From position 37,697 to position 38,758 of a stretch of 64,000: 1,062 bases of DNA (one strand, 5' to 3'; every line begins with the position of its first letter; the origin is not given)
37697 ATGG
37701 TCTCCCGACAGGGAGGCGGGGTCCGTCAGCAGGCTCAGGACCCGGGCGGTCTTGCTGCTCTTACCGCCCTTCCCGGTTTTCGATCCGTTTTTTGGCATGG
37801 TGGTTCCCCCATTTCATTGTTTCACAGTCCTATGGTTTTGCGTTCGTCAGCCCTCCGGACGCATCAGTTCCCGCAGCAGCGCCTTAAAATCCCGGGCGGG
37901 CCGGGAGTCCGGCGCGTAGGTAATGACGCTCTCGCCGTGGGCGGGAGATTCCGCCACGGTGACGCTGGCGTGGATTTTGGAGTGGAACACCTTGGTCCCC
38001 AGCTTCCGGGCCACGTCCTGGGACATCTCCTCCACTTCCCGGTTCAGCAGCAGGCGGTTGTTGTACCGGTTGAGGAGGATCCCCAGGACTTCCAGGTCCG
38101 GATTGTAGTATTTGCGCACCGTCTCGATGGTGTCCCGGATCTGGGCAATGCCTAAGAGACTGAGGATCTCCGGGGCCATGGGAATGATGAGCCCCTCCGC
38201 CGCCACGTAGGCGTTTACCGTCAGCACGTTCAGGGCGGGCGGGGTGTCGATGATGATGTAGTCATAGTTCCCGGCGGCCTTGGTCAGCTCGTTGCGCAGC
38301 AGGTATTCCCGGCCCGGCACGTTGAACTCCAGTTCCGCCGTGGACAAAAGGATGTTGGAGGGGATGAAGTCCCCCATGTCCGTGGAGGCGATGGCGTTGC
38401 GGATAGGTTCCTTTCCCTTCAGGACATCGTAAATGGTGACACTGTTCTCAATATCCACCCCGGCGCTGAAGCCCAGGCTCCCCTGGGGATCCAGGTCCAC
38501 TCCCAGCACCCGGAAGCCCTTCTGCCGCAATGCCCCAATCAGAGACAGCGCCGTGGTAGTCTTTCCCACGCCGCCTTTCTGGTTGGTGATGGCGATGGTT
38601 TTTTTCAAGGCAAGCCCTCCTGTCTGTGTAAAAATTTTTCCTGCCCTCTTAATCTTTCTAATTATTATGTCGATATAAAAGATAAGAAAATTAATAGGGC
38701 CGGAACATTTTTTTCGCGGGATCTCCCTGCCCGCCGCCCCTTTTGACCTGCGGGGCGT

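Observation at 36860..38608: Orphan ParA ATPase plus ComFB-domain protein: candidate cyclic-dinucleotide-responsive positioning module in the flagellar locus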

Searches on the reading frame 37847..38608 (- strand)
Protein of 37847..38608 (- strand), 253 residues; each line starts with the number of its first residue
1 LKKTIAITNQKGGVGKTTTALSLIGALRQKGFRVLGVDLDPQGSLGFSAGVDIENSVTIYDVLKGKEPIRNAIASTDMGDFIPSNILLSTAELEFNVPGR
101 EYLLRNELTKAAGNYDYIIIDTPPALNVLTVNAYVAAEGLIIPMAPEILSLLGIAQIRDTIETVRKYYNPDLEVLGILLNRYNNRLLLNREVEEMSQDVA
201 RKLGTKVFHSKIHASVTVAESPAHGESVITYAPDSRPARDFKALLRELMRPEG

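Call 3: search_protein_families(library=pfam, proteins=[window:37847-38608:-], max_evalue=0.01)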
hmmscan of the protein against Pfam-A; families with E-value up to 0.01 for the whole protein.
window:37847-38608:- (253 aa): 10 families
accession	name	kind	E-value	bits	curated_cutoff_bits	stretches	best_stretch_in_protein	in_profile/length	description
PF13614.12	AAA_31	-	7.7e-50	169.7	27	1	3-174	2-177/177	AAA domain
PF01656.29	CbiA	-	2.1e-28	99.3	25.4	1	5-228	1-125/125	CobQ/CobB/MinD/ParA nucleotide binding domain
PF09140.17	MipZ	-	4.1e-12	46.4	20.7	1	4-164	2-149/262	ATPase MipZ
PF10609.15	ParA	-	1.3e-11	44.9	27.1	1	2-248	3-245/246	NUBPL iron-transfer P-loop NTPase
PF06564.18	CBP_BcsQ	-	6.3e-11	42.7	21.3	1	4-244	3-229/234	Cellulose biosynthesis protein BcsQ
PF00142.24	Fer4_NifH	-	2.7e-08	34.1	25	2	10-43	7-40/271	4Fe-4S iron sulfur cluster binding proteins, NifH/frxC family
PF02374.21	ArsA_ATPase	-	1.5e-05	24.8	24.3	1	10-125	8-135/305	Anion-transporting ATPase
PF03029.23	ATP_bind_1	-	3.2e-05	24.3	27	1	13-123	6-99/240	Conserved hypothetical ATP binding protein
PF07755.17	DUF1611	-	0.0018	18.1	25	0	150-208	136-190/201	Domain of unknown function (DUF1611_C) P-loop domain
PF13500.12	AAA_26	-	0.0044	17.3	27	0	3-34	1-32/198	AAA domain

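Call 4: search_protein_families(library=ncbifam, proteins=[window:37847-38608:-], max_evalue=0.01)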
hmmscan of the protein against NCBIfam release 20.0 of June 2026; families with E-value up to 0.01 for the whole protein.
window:37847-38608:- (253 aa): 30 families (the best 25 are shown)
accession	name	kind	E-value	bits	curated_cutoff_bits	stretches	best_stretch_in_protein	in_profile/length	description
NF041546.1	ParA_partition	equivalog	3.9e-35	121.3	180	2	104-247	66-203/203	ParA family partition ATPase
TIGR03453.1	partition_RepA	equivalog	9.7e-27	93.8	348.45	1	4-183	106-308/387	plasmid partitioning protein RepA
TIGR03371.1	cellulose_yhjQ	equivalog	1.2e-25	90.5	157.85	1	3-244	2-237/246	cellulose biosynthesis protein BcsQ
TIGR01969.1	minD_arch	subfamily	2.3e-25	89.2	201.75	1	4-249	2-231/251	cell division ATPase MinD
NF010443.0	PRK13869.1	subfamily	4.7e-19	68.4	446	1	4-165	123-306/405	plasmid-partitioning protein RepA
TIGR01968.1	minD_bact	equivalog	6.2e-16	58.5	212.9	1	3-248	2-236/261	septum site-determining protein MinD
NF010259.0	PRK13705.1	equivalog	4.2e-12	45.7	725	1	4-211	108-331/388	plasmid-partitioning protein SopA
NF041283.1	PrgP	equivalog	4.3e-10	39.4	400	1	2-214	2-224/297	ParA superfamily DNA segregation protein PrgP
NF009701.0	PRK13230.1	subfamily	1.1e-09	37.7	350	2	164-247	178-256/291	nitrogenase reductase-like protein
TIGR01287.1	nifH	equivalog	1.8e-09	37.3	394.35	2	144-249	148-245/275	nitrogenase iron protein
NF033200.1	F430_CfbC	exception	3e-09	36.6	402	2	145-250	147-240/260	Ni-sirohydrochlorin a,c-diamide reductive cyclase ATP-dependent reductase subunit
TIGR01007.1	eps_fam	subfamily_domain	8e-09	35.3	108.05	1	3-134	18-147/204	polysaccharide biosynthesis tyrosine autokinase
NF041136.1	MrpORP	equivalog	2.1e-07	30.6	450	1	2-43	5-46/365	iron-sulfur cluster carrier protein MrpORP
NF008079.0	PRK10818.1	equivalog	3.3e-07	29.9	508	1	1-229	1-228/270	septum site-determining protein MinD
NF053622.1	ATPseBagAMYCTU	equivalog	1.1e-06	28.3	400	0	6-40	10-44/325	ATPase BagA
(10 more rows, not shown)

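Call 23: search_solved_structures(query=window:37847-38608:-, max_evalue=1e-10, show_alignments=3)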
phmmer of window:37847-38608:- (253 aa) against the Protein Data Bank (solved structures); distinct sequences matched with E-value up to 1e-10: 19.
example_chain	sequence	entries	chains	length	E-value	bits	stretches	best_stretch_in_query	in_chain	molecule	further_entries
8ray_B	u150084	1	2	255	6.6e-45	156.7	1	3-251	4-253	ParA family protein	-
4pfs_A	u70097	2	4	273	3.5e-43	151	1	2-232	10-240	Cobyrinic Acid a,c-diamide synthase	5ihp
1wcv_1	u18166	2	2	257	4.1e-43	150.8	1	3-249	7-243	SEGREGATION PROTEIN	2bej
5if9_A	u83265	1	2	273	5.5e-43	150.4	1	3-232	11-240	Cobyrinic Acid a,c-diamide synthase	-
2bek_A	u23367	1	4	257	5.4e-42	147.1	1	3-249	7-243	SEGREGATION PROTEIN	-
6iub_A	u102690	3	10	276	1.9e-33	119.2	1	1-246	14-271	SpoOJ regulator (Soj)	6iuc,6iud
8jmj_A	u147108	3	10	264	2.1e-32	115.7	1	1-246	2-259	SpoOJ regulator (Soj)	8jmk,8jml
1ion_A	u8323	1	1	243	2e-18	70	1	2-248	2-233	PROBABLE CELL DIVISION INHIBITOR MIND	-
3k9g_A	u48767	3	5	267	2e-16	63.4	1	3-150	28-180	PF-32 protein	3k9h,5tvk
1g3q_A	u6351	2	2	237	2.5e-16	63.1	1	3-248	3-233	CELL DIVISION INHIBITOR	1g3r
6non_A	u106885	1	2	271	8.2e-16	61.5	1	3-166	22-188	Cobyrinic acid ac-diamide synthase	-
6noo_A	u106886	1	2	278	8.7e-16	61.4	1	3-166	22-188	Maintenance of carboxysome positioning A protein, MCDA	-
6nop_B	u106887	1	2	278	1.2e-14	57.7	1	3-166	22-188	Cobyrinic acid ac-diamide synthase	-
7dut_A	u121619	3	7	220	9e-14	54.8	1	5-166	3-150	SOJ protein (Soj)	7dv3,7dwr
4v03_A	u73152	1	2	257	1e-11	48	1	2-166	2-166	SITE-DETERMINING PROTEIN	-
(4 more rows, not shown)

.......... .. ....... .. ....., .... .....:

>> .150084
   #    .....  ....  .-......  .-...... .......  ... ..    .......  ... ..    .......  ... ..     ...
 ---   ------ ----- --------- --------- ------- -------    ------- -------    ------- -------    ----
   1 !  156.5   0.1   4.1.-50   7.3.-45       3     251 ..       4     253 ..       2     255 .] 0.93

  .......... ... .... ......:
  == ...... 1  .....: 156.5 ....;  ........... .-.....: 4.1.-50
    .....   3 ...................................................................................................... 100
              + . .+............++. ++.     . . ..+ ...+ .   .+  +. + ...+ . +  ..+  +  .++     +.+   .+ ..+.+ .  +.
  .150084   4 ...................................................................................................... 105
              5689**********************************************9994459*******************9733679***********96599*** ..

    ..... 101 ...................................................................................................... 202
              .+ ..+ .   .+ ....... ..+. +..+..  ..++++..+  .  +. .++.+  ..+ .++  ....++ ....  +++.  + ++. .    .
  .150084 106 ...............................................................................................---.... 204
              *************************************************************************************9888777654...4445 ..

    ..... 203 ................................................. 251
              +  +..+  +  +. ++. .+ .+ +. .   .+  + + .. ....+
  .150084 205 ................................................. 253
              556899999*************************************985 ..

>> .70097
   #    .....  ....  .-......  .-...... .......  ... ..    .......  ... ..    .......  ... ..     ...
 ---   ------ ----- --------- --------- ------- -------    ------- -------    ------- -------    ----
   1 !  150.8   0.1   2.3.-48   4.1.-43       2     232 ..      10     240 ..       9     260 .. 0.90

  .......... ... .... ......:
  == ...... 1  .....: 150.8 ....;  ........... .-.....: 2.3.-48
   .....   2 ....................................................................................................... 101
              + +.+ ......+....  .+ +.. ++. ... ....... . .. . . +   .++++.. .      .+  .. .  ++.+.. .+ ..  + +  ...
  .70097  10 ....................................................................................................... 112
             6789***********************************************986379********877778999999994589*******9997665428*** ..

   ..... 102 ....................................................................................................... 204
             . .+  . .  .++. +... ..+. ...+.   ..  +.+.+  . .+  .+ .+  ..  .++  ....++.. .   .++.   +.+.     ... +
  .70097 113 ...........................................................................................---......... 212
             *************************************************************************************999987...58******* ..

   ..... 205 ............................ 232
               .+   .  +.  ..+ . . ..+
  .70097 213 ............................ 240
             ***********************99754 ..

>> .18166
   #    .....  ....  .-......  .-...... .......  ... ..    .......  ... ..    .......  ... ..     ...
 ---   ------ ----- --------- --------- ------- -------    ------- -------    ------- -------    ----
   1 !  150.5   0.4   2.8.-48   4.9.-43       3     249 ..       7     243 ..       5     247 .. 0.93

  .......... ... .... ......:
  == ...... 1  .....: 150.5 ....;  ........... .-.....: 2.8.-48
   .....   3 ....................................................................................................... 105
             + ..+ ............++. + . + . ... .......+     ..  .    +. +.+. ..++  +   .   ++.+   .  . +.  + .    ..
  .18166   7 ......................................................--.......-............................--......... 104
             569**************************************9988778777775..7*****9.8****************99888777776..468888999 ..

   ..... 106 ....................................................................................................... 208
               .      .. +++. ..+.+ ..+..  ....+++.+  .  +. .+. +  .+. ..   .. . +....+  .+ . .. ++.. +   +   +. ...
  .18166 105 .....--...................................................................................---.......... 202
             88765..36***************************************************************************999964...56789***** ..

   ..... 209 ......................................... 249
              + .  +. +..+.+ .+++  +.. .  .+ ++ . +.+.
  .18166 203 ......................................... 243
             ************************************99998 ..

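Call 28: find_homologous_proteins(query=window:37847-38608:-, max_evalue=1e-20)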
Query window:37847-38608:- (253 aa): 6848 proteins with E <= 1e-20 among 8000 candidates; the best 120 are listed.
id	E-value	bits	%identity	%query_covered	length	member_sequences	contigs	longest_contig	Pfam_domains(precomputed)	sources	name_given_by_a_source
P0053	8.1e-159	544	100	100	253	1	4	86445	PF00142.25,PF10609.16,PF01656.30,PF13614.13,PF09140.18,PF06564.19,PF02374.22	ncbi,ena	-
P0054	2.9e-139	480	90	99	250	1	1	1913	PF00142.25,PF10609.16,PF01656.30,PF13614.13,PF09140.18,PF06564.19,PF02374.22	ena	-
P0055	3.2e-135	467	86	99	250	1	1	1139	PF00142.25,PF10609.16,PF01656.30,PF13614.13,PF09140.18,PF06564.19,PF03029.24,PF02374.22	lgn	-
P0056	8.2e-135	466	87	99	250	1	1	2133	PF00142.25,PF10609.16,PF01656.30,PF13614.13,PF09140.18,PF06564.19,PF03029.24,PF02374.22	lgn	-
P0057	1.0e-133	462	85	99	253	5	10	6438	PF00142.25,PF10609.16,PF01656.30,PF13614.13,PF09140.18,PF06564.19,PF02374.22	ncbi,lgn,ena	-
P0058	1.1e-133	462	85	99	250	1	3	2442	PF00142.25,PF10609.16,PF01656.30,PF13614.13,PF09140.18,PF06564.19,PF03029.24,PF02374.22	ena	-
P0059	1.1e-133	462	86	99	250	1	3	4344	PF00142.25,PF10609.16,PF01656.30,PF13614.13,PF09140.18,PF06564.19,PF03029.24,PF02374.22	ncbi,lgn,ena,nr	ncbi:MAG: ParA family protein [Oscillibacter sp.]|nr:ParA family protein [Oscillibacter sp.]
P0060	1.2e-133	462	86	99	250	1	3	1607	PF00142.25,PF10609.16,PF01656.30,PF13614.13,PF09140.18,PF06564.19,PF03029.24,PF02374.22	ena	-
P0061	6.0e-133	460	85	99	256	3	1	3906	PF00142.25,PF10609.16,PF01656.30,PF13614.13,PF09140.18,PF06564.19,PF03029.24,PF02374.22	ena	-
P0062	7.3e-133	459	85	99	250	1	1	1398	PF00142.25,PF10609.16,PF01656.30,PF13614.13,PF09140.18,PF06564.19,PF03029.24,PF02374.22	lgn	-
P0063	2.5e-132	458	85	99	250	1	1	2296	PF00142.25,PF10609.16,PF01656.30,PF13614.13,PF09140.18,PF06564.19,PF03029.24,PF02374.22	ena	-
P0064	2.6e-132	458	84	99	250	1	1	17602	PF00142.25,PF10609.16,PF01656.30,PF13614.13,PF09140.18,PF06564.19,PF03029.24,PF02374.22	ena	-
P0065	5.1e-131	453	84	99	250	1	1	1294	PF00142.25,PF10609.16,PF01656.30,PF13614.13,PF09140.18,PF06564.19,PF03029.24,PF02374.22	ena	-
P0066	9.5e-130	449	82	98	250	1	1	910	PF00142.25,PF10609.16,PF01656.30,PF13614.13,PF09140.18,PF06564.19,PF02374.22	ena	-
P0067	4.3e-129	447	81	98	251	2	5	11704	PF00142.25,PF10609.16,PF01656.30,PF13614.13,PF09140.18,PF06564.19,PF02374.22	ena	-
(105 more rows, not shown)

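Call 67: find_encoding_contigs(protein=P0053, flank=10000, max_places=3)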
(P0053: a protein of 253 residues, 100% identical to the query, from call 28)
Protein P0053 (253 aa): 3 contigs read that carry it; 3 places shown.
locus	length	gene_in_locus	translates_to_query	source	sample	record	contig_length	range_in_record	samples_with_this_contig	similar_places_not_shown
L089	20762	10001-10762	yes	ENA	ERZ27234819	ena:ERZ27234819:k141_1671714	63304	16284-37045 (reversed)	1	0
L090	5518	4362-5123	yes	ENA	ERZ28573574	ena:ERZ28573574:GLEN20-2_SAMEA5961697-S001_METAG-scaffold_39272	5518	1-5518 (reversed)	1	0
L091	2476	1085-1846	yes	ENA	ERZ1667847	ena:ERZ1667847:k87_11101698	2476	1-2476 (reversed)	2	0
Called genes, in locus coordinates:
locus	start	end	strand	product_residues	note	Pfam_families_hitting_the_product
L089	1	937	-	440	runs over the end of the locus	PF00563:EAL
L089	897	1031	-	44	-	-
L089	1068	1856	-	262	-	-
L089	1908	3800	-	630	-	PF11104:PilM_2, PF06723:MreB_Mbl (weak), PF14450:FtsA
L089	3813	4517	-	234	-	PF00931:NB-ARC (faint), PF06414:Zeta_toxin (faint), PF13555:AAA_29 (weak), PF00005:ABC_tran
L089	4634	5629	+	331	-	PF13529:Peptidase_C39_2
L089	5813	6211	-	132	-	-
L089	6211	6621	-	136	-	PF02561:FliS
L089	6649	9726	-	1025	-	PF02465:FliD_N, PF07195:FliD_C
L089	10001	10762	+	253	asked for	PF00142:Fer4_NifH (faint), PF01656:CbiA, PF02374:ArsA_ATPase (faint), PF06564:CBP_BcsQ, PF09140:MipZ (weak), PF10609:ParA, PF13614:AAA_31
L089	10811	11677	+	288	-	PF10719:ComFB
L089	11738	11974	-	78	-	PF02599:CsrA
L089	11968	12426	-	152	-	PF02623:FliW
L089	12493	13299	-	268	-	PF20074:DUF6470 (weak)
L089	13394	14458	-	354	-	-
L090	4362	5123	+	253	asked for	PF00142:Fer4_NifH (faint), PF01656:CbiA, PF02374:ArsA_ATPase (faint), PF06564:CBP_BcsQ, PF09140:MipZ (weak), PF10609:ParA, PF13614:AAA_31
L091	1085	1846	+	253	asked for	PF00142:Fer4_NifH (faint), PF01656:CbiA, PF02374:ArsA_ATPase (faint), PF06564:CBP_BcsQ, PF09140:MipZ (weak), PF10609:ParA, PF13614:AAA_31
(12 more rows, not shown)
